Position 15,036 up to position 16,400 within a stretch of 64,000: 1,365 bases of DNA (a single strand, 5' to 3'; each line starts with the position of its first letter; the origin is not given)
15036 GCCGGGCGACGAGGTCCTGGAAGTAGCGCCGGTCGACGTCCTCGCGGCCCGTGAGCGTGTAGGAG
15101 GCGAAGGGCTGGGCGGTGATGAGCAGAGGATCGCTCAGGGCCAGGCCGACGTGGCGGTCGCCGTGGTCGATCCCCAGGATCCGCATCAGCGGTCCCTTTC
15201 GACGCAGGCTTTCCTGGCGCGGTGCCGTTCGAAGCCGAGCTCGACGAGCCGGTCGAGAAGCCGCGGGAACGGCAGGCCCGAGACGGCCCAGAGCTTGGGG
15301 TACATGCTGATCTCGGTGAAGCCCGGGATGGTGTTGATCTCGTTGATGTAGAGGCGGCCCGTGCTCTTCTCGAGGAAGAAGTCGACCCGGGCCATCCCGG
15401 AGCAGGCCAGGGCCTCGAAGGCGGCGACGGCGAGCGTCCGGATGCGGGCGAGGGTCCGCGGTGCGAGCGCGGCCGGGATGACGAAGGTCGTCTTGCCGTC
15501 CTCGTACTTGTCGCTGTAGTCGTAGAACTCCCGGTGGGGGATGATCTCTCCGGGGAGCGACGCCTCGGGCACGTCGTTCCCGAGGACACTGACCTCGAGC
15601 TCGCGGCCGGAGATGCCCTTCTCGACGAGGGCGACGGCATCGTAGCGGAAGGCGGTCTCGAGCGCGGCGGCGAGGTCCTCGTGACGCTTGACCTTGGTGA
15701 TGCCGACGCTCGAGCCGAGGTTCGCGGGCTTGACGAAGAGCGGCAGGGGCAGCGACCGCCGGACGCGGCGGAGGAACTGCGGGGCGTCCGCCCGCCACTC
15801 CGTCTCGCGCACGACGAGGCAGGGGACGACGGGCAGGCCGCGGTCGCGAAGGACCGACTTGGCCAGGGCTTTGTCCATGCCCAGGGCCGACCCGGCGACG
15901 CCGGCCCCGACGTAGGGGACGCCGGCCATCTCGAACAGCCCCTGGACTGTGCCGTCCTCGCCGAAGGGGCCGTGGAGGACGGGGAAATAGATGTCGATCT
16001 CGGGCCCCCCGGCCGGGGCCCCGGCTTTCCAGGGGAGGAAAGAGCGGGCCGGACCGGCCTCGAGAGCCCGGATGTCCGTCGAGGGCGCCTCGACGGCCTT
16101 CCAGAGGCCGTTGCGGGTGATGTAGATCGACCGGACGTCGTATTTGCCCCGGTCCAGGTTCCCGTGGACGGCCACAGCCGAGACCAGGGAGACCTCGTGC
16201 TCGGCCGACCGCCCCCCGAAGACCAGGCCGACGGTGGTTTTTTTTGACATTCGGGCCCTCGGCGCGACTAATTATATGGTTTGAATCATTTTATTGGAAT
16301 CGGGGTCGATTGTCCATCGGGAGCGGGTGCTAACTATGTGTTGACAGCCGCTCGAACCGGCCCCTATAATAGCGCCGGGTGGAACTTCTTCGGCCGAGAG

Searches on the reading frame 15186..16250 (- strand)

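Call 102: search_protein_families(library=pfam, proteins=[window:15186-16250:-], max_evalue=0.00001)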
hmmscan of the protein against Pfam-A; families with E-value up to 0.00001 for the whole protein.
window:15186-16250:- (354 aa): 4 families
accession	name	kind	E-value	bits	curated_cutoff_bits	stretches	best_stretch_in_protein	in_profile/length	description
PF07478.18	Dala_Dala_lig_C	-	1.1e-71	241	24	1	134-337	2-204/204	D-ala D-ala ligase C-terminus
PF01820.27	Dala_Dala_lig_N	-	3.2e-31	108.8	34.6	1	7-116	2-121/121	D-ala D-ala ligase N-terminus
PF02222.28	ATP-grasp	-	4.5e-07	30.1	27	1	156-306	18-160/179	ATP-grasp domain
PF02786.22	CPSase_L_D2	-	2.2e-06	27.8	19.8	1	126-307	1-178/211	Carbamoyl-phosphate synthase L chain, ATP binding domain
